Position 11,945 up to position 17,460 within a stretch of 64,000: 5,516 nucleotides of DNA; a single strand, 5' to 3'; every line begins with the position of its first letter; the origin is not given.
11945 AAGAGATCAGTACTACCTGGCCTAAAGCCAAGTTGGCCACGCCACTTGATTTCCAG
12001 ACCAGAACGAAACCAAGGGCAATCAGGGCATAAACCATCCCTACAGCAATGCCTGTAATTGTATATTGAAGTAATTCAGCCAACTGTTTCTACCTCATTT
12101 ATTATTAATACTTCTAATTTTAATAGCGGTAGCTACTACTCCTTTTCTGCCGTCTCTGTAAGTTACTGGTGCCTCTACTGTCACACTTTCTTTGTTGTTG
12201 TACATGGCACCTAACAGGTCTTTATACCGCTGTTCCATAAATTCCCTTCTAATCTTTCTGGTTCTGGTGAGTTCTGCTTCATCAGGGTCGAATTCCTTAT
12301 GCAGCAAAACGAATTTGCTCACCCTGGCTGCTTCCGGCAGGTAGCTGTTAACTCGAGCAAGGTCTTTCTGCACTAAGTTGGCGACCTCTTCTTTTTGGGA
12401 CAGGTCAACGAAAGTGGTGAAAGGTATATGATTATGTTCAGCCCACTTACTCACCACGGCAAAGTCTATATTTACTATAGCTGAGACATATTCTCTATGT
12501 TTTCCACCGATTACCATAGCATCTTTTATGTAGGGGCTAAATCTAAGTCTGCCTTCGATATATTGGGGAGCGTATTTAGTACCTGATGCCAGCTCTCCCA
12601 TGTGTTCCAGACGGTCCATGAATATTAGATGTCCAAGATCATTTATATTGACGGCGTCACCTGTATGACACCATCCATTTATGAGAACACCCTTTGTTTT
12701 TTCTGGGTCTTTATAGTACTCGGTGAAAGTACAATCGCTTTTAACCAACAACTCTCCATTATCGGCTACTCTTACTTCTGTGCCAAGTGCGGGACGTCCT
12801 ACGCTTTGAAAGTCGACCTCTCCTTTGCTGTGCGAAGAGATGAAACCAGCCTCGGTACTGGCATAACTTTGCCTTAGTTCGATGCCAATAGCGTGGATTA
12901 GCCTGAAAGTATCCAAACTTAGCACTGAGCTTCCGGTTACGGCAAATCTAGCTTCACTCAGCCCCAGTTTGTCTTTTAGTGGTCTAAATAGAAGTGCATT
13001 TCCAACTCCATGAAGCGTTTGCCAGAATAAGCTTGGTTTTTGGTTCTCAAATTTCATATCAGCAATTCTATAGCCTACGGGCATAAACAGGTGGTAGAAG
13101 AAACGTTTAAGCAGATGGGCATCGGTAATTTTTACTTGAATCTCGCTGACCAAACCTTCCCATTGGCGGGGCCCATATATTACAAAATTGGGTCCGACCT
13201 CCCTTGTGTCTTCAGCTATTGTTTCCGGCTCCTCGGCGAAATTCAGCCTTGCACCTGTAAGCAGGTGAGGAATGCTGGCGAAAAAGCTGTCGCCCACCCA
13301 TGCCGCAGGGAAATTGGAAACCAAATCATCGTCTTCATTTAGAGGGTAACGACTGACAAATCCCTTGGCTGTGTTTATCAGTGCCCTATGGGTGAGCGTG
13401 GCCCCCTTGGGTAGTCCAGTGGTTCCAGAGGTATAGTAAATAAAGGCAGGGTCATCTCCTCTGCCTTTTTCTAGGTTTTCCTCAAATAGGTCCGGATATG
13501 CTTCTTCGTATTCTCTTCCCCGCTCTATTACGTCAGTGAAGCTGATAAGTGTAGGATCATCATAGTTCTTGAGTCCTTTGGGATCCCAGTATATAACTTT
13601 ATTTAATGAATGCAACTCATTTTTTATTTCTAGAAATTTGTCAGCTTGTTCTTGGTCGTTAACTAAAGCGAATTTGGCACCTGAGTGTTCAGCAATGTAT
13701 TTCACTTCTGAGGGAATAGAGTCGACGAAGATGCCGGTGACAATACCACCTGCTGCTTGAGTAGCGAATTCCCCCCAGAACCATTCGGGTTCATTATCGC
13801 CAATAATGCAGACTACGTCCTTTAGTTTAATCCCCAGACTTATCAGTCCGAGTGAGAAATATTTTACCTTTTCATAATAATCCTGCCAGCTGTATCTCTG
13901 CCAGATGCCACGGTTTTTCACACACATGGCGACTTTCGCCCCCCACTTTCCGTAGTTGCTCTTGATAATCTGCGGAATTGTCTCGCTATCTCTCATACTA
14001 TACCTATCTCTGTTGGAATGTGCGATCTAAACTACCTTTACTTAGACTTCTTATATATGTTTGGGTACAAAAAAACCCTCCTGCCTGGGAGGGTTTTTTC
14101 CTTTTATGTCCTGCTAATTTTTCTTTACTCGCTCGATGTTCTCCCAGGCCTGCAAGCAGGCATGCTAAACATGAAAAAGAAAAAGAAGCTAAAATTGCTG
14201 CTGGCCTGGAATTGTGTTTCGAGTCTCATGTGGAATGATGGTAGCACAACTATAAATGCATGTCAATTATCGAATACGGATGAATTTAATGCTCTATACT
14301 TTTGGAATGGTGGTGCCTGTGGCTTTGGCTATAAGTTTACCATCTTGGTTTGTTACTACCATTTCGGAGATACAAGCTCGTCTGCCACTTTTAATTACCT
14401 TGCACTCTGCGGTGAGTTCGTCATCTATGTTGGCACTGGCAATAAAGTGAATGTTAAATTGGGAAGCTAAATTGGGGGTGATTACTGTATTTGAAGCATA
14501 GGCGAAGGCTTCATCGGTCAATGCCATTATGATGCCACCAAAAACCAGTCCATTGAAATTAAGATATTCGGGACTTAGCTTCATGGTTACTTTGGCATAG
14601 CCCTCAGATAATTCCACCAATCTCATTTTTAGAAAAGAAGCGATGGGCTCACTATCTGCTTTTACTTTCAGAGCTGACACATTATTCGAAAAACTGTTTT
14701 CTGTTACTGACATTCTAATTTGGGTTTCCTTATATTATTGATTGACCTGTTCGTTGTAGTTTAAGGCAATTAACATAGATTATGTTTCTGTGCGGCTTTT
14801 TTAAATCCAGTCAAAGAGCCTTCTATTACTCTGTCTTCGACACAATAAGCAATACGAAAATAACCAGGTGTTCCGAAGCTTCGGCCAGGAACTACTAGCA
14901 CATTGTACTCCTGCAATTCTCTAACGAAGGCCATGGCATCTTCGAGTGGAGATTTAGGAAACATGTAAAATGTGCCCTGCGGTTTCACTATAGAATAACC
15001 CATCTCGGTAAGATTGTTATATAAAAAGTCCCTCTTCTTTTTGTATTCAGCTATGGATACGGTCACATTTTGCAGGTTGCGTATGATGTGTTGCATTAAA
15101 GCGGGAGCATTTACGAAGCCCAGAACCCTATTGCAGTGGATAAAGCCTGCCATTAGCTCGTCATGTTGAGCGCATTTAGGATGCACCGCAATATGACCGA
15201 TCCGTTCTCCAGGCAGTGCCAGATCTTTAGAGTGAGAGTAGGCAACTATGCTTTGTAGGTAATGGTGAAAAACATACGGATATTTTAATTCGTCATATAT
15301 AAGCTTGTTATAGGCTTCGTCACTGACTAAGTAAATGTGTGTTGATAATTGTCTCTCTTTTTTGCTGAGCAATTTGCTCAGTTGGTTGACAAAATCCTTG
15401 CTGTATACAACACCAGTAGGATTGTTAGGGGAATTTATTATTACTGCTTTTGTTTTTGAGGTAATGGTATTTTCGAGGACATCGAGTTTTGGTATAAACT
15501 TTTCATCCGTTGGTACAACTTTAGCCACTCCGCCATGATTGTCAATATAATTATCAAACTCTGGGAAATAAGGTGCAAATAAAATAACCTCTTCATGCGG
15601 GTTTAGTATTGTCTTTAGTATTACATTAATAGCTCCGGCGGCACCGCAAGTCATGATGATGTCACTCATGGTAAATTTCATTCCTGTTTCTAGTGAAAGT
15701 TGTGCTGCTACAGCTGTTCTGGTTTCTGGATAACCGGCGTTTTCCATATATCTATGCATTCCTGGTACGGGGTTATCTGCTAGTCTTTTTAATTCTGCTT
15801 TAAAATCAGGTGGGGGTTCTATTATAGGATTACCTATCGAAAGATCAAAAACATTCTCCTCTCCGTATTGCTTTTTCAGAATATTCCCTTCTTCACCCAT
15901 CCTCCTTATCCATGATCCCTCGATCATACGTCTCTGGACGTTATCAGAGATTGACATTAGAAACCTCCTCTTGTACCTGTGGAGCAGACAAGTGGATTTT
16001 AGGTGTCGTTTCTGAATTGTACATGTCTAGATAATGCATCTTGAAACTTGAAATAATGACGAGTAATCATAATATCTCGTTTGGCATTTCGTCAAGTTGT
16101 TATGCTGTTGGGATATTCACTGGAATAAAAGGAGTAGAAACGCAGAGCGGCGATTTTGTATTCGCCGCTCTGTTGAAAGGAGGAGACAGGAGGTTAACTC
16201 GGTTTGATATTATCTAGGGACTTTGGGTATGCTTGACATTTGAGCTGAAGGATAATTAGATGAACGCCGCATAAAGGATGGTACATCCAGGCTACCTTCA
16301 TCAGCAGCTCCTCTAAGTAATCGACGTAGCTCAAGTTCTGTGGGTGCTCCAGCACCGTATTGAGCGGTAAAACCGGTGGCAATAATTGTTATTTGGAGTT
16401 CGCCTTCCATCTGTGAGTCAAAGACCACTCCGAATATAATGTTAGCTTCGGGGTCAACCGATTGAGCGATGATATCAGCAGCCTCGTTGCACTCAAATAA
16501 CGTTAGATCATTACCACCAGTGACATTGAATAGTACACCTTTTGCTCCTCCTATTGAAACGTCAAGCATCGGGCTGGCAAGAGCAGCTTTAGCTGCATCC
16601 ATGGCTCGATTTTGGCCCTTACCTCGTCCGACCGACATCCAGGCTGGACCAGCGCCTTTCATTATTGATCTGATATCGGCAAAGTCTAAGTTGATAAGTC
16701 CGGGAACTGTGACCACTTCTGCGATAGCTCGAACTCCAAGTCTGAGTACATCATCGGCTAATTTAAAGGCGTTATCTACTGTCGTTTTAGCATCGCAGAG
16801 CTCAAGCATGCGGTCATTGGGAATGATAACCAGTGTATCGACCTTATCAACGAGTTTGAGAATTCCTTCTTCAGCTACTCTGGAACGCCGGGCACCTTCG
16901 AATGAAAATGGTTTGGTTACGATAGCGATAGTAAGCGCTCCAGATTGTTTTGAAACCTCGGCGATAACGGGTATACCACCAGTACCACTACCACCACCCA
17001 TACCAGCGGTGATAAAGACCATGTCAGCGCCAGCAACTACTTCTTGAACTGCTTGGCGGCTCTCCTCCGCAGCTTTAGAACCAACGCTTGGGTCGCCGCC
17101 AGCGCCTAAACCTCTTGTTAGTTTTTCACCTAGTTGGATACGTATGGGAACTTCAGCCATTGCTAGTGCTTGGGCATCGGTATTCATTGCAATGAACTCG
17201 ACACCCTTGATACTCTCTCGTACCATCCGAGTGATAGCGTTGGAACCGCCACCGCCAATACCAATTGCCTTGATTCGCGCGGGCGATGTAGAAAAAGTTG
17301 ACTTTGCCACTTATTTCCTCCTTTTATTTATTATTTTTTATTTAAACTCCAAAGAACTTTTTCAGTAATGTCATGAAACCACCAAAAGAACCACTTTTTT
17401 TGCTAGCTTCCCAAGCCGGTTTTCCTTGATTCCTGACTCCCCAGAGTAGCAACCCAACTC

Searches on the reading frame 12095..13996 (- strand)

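Call 16: search_protein_families(library=pfam, proteins=[window:12095-13996:-], max_evalue=0.00001)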
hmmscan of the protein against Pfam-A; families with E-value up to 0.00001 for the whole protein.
window:12095-13996:- (633 aa): 2 families
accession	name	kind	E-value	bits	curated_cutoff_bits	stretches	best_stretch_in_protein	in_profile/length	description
PF00501.34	AMP-binding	-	1.4e-53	182.5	29.9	1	19-428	9-384/384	AMP-binding enzyme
PF23562.2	AMP-binding_C_3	-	2.8e-10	41.1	20.8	1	469-602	6-123/124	AMP-binding enzyme C-terminal domain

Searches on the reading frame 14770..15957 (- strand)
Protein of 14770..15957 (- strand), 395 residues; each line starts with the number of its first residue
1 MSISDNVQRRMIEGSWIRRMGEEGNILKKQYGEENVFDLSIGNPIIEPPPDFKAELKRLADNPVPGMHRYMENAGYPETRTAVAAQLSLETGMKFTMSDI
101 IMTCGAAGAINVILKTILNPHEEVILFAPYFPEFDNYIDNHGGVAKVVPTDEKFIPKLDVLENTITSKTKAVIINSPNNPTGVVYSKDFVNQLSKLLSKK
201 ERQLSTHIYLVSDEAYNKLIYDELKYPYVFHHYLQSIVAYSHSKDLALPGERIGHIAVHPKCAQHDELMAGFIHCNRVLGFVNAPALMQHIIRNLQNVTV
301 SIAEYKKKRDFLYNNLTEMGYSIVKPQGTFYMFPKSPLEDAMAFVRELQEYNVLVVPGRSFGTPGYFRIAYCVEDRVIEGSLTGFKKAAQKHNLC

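Call 16: search_protein_families(library=pfam, proteins=[window:14770-15957:-], max_evalue=0.00001)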
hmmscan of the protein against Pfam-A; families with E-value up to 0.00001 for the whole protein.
window:14770-15957:- (395 aa): 1 family
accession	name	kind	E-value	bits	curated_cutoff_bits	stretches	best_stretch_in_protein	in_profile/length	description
PF00155.27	Aminotran_1_2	-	1.3e-54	186.2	19.7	1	35-375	2-351/361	Aminotransferase class I and II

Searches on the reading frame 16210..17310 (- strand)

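Call 16: search_protein_families(library=pfam, proteins=[window:16210-17310:-], max_evalue=0.00001)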
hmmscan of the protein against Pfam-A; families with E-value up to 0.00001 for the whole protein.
window:16210-17310:- (366 aa): 2 families
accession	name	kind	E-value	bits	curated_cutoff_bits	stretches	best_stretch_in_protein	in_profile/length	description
PF00091.31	Tubulin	-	3.3e-46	158.4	33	1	12-173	1-190/190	Tubulin/FtsZ family, GTPase domain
PF12327.13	FtsZ_C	-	5.4e-34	116.8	27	1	221-314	1-94/95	FtsZ family, C-terminal domain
